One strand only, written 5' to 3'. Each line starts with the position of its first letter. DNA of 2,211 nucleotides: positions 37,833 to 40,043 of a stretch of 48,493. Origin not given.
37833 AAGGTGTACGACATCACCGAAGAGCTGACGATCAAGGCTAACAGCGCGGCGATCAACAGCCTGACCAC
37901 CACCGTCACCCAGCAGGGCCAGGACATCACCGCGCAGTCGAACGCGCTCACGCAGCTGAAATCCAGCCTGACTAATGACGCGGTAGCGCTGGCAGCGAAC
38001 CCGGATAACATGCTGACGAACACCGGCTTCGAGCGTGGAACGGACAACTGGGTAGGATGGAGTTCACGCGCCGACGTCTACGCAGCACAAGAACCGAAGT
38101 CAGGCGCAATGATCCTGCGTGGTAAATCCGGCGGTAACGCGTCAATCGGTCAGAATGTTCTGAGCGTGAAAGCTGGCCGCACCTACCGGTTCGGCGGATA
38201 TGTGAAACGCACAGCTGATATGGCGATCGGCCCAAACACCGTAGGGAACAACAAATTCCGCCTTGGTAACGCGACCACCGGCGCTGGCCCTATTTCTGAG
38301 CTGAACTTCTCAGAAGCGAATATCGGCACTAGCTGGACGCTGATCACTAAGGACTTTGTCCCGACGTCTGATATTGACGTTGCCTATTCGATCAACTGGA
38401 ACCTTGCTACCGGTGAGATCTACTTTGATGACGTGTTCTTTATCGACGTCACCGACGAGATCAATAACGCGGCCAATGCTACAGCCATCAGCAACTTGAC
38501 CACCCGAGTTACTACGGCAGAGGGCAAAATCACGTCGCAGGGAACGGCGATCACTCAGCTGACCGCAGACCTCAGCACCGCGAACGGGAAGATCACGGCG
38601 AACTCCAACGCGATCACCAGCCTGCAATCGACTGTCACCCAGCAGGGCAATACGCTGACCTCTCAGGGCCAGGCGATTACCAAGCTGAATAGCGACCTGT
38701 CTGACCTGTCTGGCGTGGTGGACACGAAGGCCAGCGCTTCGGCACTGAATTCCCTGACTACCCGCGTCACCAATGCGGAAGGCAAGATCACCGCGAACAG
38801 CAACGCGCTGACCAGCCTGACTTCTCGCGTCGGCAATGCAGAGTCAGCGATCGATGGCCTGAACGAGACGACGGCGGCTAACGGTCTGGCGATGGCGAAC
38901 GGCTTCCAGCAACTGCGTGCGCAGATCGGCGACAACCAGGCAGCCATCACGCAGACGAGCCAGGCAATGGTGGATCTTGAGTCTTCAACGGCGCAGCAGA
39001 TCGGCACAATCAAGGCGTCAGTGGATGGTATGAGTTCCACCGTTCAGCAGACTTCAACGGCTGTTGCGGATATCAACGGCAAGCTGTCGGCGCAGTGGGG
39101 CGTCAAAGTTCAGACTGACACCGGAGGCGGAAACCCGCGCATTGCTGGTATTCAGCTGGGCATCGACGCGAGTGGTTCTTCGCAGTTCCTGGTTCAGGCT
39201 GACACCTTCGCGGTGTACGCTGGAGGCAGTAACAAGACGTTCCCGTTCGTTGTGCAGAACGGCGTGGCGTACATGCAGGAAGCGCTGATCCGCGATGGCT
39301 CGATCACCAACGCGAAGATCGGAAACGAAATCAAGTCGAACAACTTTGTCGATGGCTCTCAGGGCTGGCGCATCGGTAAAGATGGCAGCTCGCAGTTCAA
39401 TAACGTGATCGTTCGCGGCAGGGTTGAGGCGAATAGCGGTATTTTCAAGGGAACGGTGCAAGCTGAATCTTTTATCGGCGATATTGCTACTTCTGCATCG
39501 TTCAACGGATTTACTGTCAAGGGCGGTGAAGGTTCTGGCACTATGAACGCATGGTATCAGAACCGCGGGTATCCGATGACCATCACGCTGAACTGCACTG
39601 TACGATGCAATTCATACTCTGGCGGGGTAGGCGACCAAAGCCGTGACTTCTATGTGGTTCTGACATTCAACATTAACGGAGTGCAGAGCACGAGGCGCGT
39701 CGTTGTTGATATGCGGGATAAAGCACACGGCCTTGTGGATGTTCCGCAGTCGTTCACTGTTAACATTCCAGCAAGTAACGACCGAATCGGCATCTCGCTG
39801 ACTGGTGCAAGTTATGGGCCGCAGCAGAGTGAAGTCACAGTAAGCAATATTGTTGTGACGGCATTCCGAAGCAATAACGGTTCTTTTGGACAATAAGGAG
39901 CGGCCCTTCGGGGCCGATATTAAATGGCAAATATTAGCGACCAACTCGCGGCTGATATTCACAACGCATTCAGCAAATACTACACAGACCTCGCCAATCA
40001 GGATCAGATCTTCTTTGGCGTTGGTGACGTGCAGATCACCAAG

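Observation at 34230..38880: Near-identical DNA repeats within J could drive module gain and loss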

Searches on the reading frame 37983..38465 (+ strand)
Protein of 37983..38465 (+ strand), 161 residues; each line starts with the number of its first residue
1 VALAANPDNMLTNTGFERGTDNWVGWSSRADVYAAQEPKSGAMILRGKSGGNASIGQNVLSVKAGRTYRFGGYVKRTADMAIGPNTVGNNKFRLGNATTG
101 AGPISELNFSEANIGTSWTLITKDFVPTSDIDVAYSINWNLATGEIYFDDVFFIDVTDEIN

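Call 50: search_protein_families(library=pfam, proteins=[window:37983-38465:+], max_evalue=1)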
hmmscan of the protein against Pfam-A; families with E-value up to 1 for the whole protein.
window:37983-38465:+ (161 aa): 3 families
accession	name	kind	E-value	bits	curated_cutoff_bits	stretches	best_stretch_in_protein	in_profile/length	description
PF02018.23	CBM_4_9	-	7e-09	36.6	25.9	1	9-133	2-124/136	Carbohydrate binding domain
PF22637.2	CBM_4_9_1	-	7.9e-05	23.4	27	1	18-151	22-146/148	BppA domain 1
PF25188.1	Tad6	-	0.07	13.6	27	1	6-30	61-85/145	Type I Thoeris inhibitor Tad6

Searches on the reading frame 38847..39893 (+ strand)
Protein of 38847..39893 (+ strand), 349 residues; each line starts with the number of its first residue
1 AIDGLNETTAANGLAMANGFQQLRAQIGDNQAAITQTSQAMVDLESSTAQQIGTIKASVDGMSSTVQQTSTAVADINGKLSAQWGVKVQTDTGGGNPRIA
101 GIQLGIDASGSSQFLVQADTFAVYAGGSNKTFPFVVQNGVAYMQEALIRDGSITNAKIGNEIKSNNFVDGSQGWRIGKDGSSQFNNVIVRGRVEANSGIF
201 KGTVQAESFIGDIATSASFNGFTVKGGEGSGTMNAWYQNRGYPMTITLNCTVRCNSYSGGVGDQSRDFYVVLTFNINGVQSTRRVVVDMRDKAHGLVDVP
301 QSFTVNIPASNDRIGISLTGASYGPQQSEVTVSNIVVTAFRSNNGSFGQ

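Call 50: search_protein_families(library=pfam, proteins=[window:38847-39893:+], max_evalue=1)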
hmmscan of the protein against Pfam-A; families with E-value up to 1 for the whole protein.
window:38847-39893:+ (349 aa): 4 families
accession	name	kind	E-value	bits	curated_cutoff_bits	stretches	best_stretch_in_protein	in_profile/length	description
PF09327.17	Phage_Tail_Tip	-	1.9e-38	131.8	22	1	65-198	1-137/139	Bacteriophage tail tip fiber protein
PF19111.5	DUF5798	-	0.017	15.8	27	0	20-52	24-56/89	Family of unknown function (DUF5798)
PF05791.16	Bacillus_HBL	-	0.029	14.7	29.1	1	16-80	103-167/177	Bacillus haemolytic enterotoxin (HBL)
PF23591.1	CILP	-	0.13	12.8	27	0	273-306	40-73/90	Cartilage intermediate layer protein 1-like domain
